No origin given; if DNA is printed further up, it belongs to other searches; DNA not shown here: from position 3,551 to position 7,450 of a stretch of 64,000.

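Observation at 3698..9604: Orphan giant gene: 1,968-aa protein with signal peptide, 7 TM helices, two Cys-rich ectodomains and an ~800-aa tail of no recognisable family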

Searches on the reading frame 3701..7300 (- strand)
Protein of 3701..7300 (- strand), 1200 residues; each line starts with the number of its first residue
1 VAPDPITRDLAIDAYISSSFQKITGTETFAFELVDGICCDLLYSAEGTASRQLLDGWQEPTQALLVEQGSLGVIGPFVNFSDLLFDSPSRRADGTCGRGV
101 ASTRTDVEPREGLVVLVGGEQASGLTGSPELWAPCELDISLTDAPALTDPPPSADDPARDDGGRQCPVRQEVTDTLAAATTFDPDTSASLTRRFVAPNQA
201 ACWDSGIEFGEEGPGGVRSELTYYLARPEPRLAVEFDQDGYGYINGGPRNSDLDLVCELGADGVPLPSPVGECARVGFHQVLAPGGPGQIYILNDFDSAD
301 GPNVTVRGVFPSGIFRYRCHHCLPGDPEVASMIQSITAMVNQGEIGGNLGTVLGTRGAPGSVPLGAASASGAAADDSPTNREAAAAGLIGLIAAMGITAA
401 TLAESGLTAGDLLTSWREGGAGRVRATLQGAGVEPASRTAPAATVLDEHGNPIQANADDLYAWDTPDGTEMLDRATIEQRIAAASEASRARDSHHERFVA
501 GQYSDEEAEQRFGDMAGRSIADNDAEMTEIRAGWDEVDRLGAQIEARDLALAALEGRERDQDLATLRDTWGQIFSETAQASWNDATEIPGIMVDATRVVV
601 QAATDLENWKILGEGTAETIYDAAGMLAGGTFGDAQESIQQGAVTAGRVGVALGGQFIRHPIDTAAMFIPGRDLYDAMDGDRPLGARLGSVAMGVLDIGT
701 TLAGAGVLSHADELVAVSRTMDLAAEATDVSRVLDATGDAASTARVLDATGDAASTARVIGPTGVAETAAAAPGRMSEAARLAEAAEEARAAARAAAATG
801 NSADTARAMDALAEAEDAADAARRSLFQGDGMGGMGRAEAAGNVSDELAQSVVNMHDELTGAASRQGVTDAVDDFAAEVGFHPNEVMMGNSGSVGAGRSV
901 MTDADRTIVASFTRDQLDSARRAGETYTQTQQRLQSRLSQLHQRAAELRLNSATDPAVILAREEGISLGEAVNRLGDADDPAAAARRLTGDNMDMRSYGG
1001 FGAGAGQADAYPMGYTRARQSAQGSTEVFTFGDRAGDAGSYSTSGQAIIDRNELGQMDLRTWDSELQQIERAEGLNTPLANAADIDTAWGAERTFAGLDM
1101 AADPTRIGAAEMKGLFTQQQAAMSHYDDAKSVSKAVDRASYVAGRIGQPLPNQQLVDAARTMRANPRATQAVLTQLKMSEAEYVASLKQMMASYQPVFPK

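Call 39: search_protein_representatives(alignment_id=A2)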
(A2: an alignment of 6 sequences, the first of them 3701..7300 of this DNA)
Query: 6 sequences, 1184 profile positions. Proteins with E-value up to 0.001 (for the whole library): 178; up to 1e-10: 123; up to 1e-30: 50. The best 150 are listed.
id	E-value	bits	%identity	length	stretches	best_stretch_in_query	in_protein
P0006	0.0e+00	2169.8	-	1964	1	1-1184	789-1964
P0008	0.0e+00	1198.7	-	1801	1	1-1183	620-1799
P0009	0.0e+00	1111.0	-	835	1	424-1183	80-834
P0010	0.0e+00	1089.2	-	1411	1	372-1183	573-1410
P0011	2.1e-247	840.7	-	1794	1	2-1178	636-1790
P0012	4.9e-222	756.6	-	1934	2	2-759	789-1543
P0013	7.6e-222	756.0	-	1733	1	3-1179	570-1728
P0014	2.9e-188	644.8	-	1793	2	451-1181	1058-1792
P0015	2.4e-145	502.6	-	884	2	786-1181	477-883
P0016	5.2e-101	355.8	-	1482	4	21-403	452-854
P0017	6.7e-98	345.5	-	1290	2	2-488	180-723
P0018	2.3e-90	320.5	-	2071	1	2-520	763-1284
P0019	7.4e-89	315.5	-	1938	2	2-481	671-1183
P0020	1.5e-84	301.3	-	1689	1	2-828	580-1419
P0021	2.3e-81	290.7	-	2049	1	2-473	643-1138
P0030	2.4e-65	237.7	-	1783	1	2-565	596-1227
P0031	7.2e-63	229.5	-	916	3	999-1183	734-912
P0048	1.7e-42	162.0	-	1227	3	999-1182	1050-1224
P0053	4.3e-39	150.7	-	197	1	999-1178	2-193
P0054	8.2e-36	139.9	-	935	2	993-1181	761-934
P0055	1.0e-34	136.2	-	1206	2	510-1131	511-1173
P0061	2.6e-29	118.3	-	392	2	995-1174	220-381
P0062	8.4e-28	113.3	-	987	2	996-1181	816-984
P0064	3.8e-27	111.2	-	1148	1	527-1103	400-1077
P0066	2.1e-25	105.4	-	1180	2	968-1182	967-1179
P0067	1.5e-24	102.6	-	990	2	996-1170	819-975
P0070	1.6e-22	95.9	-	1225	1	830-1180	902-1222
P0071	1.8e-22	95.7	-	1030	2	991-1170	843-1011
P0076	2.6e-20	88.5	-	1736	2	994-1175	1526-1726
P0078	4.2e-20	87.8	-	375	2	816-960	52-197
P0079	6.5e-20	87.2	-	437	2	998-1181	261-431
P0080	2.7e-19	85.1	-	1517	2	996-1178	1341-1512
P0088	7.4e-18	80.4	-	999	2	994-1170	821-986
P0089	3.5e-17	78.1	-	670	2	998-1180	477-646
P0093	1.3e-16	76.3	-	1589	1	817-1162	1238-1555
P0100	1.7e-15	72.5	-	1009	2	969-1170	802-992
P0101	1.7e-14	69.3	-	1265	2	996-1174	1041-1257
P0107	3.0e-13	65.1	-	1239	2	996-1164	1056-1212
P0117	1.6e-11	59.4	-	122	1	1087-1180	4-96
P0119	2.1e-11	59.0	-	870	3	996-1180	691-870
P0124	5.3e-11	57.7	-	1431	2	998-1172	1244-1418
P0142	3.1e-08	48.5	-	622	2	816-958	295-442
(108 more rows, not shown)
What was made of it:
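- The exhaustive HMMER search found 178 clusters (call 39).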

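Call 42: search_protein_families(library=pfam, proteins=[P0018, P0019, P0021, P0031, P0048, P0062], max_evalue=0.01)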
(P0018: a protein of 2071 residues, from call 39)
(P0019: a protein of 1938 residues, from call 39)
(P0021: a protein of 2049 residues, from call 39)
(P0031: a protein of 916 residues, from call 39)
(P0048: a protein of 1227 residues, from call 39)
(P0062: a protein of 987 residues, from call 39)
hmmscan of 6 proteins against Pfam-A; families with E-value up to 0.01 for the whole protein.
P0018 (2071 aa): 0 families

P0019 (1938 aa): 0 families

P0021 (2049 aa): 0 families

P0031 (916 aa): 0 families

P0048 (1227 aa): 0 families

P0062 (987 aa): 0 families

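Call 45: search_protein_families(library=pfam, proteins=[P0076, P0080, P0055, P0064, P0093, P0053, P0101], max_evalue=0.01)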
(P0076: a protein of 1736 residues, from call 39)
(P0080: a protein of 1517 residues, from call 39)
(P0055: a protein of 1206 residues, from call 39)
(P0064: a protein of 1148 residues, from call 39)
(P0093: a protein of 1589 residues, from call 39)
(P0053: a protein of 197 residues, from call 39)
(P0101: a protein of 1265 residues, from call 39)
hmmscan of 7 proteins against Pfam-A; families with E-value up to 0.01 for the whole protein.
P0076 (1736 aa): 10 families
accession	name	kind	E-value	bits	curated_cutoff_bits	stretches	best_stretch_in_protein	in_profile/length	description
PF19190.6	BACON_2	-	7.8e-47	157.6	25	6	491-566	20-93/94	Viral BACON domain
PF22544.2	HYDIN_VesB_CFA65-like_Ig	-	3.4e-29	101.5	25.5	3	172-254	21-97/100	HYDIN/CFA65/VesB-like, Ig-like domain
PF22076.2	Cep192_D6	-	2.6e-21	76.2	35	2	474-558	6-94/101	Cep192 domain 6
PF24507.1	Ig_CFAP65_4th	-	3.6e-15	56.6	27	1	596-642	2-50/76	CFAP65, fourth Ig-like domain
PF13004.13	BACON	-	1.5e-13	50.9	25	1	508-565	5-57/61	Putative binding domain, N-terminal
PF00635.32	Motile_Sperm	-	3.7e-12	46.5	25.9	2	594-644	22-73/109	MSP (Major sperm protein) domain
PF22067.2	Cep192_D3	-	9.5e-12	45.3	27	0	490-552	19-85/99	Cep192 domain 3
PF21310.3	OCRL-like_ASH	-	1e-09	38.9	27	0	173-225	18-71/109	Inositol polyphosphate 5-phosphatase OCRL-like, ASH domain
PF07610.17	DUF1573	-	5.8e-09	36.3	26.1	0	490-568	19-98/98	Protein of unknown function (DUF1573)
PF25249.1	Ig_CFAP65_7th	-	0.0045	17.2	28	0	597-642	25-73/120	CFAP65, seventh Ig-like domain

P0080 (1517 aa): 0 families

P0055 (1206 aa): 0 families

P0064 (1148 aa): 0 families

P0093 (1589 aa): 0 families

P0053 (197 aa): 0 families

P0101 (1265 aa): 5 families
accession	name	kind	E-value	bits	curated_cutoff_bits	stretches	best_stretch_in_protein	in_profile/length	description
PF19190.6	BACON_2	-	1.4e-11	44.6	25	1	87-163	2-77/94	Viral BACON domain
PF22544.2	HYDIN_VesB_CFA65-like_Ig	-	1.1e-06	29.2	25.5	1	107-171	23-89/100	HYDIN/CFA65/VesB-like, Ig-like domain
PF24507.1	Ig_CFAP65_4th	-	0.00047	21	27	1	108-156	1-51/76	CFAP65, fourth Ig-like domain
PF00635.32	Motile_Sperm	-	0.00051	20.3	25.9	1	105-161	20-77/109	MSP (Major sperm protein) domain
PF21310.3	OCRL-like_ASH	-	0.0024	18.4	27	0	106-148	18-67/109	Inositol polyphosphate 5-phosphatase OCRL-like, ASH domain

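Call 56: search_protein_families(library=pfam, alignment_id=A7, max_evalue=0.01)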
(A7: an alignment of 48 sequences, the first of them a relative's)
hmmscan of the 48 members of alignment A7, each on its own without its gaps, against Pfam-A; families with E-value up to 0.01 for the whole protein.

A. member 1, P0022 (990 aa): 0 families

B. families by the number of members that match (of 48 scanned): 16 families
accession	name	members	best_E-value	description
PF08308.17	PEGA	1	3e-28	PEGA domain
PF19190.6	BACON_2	1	1.4e-11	Viral BACON domain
PF13620.12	CarboxypepD_reg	1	6.8e-10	Carboxypeptidase regulatory-like domain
PF00801.26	PKD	1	3e-07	PKD domain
PF22544.2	HYDIN_VesB_CFA65-like_Ig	1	1.1e-06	HYDIN/CFA65/VesB-like, Ig-like domain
PF14449.11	PT-TG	1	1.1e-06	Pre-toxin TG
PF06832.18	BiPBP_C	1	2.8e-06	Penicillin-Binding Protein C-terminus Family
PF14686.12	fn3_3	1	1.9e-05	Polysaccharide lyase family 4, domain II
PF07550.17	Shr-like_HID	1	0.00038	Heme-binding protein Shr-like, Hb-interacting domain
PF24507.1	Ig_CFAP65_4th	1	0.00047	CFAP65, fourth Ig-like domain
PF00635.32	Motile_Sperm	1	0.00051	MSP (Major sperm protein) domain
PF13715.12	CarbopepD_reg_2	1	0.001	CarboxypepD_reg-like domain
PF18035.6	Bap31_Bap29_C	1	0.002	Bap31/Bap29 cytoplasmic coiled-coil domain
PF21310.3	OCRL-like_ASH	1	0.0024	Inositol polyphosphate 5-phosphatase OCRL-like, ASH domain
PF22038.1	PRC2_EED_ins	1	0.0076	Polycomb protein EED insertion domain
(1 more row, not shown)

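Call 61: find_encoding_contigs(protein=P0015, flank=8000, max_places=2)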
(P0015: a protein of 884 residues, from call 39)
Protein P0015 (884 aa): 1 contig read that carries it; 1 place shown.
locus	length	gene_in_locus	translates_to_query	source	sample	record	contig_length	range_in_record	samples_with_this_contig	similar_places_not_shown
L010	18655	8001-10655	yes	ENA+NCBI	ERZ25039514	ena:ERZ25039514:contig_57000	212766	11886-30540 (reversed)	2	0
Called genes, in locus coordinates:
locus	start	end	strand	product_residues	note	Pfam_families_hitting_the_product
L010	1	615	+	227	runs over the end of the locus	PF00881:Nitroreductase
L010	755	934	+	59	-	-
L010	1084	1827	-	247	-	-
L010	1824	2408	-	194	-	-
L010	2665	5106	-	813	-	-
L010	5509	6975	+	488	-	PF20568:DUF6777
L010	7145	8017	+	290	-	-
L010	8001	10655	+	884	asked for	-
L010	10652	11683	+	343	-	PF13428:TPR_14 (faint), PF14559:TPR_19 (faint), PF17032:Zn_ribbon_15 (faint), PF12773:DZR, PF13240:Zn_Ribbon_1 (faint), PF13248:Zn_ribbon_3 (faint)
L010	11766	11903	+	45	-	-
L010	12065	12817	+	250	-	-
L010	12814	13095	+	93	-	-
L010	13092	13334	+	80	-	-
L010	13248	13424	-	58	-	-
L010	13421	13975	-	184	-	-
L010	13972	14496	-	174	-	-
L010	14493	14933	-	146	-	PF03780:Asp23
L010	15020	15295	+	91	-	-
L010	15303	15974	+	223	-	PF07638:Sigma70_ECF (faint), PF04542:Sigma70_r2, PF08281:Sigma70_r4_2, PF04545:Sigma70_r4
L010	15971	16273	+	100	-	-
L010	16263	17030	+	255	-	PF05552:MS_channel_1st_1 (weak)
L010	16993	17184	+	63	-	-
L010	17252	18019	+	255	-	PF02080:TrkA_C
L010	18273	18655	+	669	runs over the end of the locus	PF08014:MATCAP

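Call 62: find_encoding_contigs(protein=P0009, flank=8000, max_places=2)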
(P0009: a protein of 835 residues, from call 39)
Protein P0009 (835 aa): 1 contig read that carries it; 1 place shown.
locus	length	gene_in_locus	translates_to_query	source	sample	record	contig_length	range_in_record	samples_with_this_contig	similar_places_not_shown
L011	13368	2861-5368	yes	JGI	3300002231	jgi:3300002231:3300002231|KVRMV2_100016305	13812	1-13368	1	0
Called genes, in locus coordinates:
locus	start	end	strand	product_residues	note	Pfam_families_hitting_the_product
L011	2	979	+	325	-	?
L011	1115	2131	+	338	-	-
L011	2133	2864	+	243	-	-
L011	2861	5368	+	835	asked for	-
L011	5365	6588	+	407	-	-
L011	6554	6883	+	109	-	-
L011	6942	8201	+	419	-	PF13527:Acetyltransf_9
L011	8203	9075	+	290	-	-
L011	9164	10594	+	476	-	-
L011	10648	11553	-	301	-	-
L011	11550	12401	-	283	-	-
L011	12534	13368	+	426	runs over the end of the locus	?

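Call 67: find_encoding_contigs(protein=P0021, flank=8000, max_places=2)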
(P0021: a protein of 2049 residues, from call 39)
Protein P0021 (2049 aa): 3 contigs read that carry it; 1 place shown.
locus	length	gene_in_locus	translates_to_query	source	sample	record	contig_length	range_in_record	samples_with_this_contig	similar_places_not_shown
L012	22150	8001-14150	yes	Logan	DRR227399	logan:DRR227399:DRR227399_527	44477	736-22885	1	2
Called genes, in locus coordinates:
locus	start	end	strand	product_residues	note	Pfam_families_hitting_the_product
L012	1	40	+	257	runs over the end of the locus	?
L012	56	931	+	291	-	PF02219:MTHFR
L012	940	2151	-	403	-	PF02875:Mur_ligase_C, PF27239:FOL3_C (weak)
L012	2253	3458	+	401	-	PF00389:2-Hacid_dh, PF02826:2-Hacid_dh_C, PF03446:NAD_binding_2 (weak)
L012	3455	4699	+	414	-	PF06245:DUF1015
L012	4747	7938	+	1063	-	PF13191:AAA_16, PF13401:AAA_22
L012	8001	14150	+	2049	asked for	-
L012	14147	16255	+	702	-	-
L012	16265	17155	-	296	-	PF00763:THF_DHG_CYH, PF02882:THF_DHG_CYH_C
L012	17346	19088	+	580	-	PF00005:ABC_tran, PF02463:SMC_N (faint), PF13191:AAA_16 (weak), PF13304:AAA_21 (faint)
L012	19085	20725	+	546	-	PF00535:Glycos_transf_2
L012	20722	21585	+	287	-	PF00535:Glycos_transf_2, PF10111:Glyco_tranf_2_2, PF13506:Glyco_transf_21, PF13641:Glyco_tranf_2_3, PF13632:Glyco_trans_2_3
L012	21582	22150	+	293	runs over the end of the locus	PF00535:Glycos_transf_2, PF10111:Glyco_tranf_2_2 (weak), PF13641:Glyco_tranf_2_3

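Call 70: find_encoding_contigs(protein=P0142, flank=6000, max_places=2)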
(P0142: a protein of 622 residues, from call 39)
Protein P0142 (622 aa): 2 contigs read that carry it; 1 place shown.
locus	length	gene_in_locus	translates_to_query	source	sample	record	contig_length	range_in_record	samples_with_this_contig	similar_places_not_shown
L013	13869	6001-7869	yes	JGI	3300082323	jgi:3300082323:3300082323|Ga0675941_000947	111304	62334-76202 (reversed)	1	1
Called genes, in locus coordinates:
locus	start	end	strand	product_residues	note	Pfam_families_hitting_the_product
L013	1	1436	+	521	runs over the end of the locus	-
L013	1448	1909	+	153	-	PF07233:DUF1425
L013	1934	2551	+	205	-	PF13036:LpoB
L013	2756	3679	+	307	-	PF02169:LPP20 (faint)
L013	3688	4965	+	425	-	-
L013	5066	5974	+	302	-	-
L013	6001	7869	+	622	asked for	PF14449:PT-TG (weak)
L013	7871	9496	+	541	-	-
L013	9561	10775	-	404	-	PF00994:MoCF_biosynth, PF02464:CinA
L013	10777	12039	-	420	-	PF00999:Na_H_Exchanger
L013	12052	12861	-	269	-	PF00359:PTS_EIIA_2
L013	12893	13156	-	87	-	PF04359:DUF493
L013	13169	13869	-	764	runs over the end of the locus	PF07244:POTRA, PF08478:POTRA_1 (faint), PF07244:POTRA, PF01103:Omp85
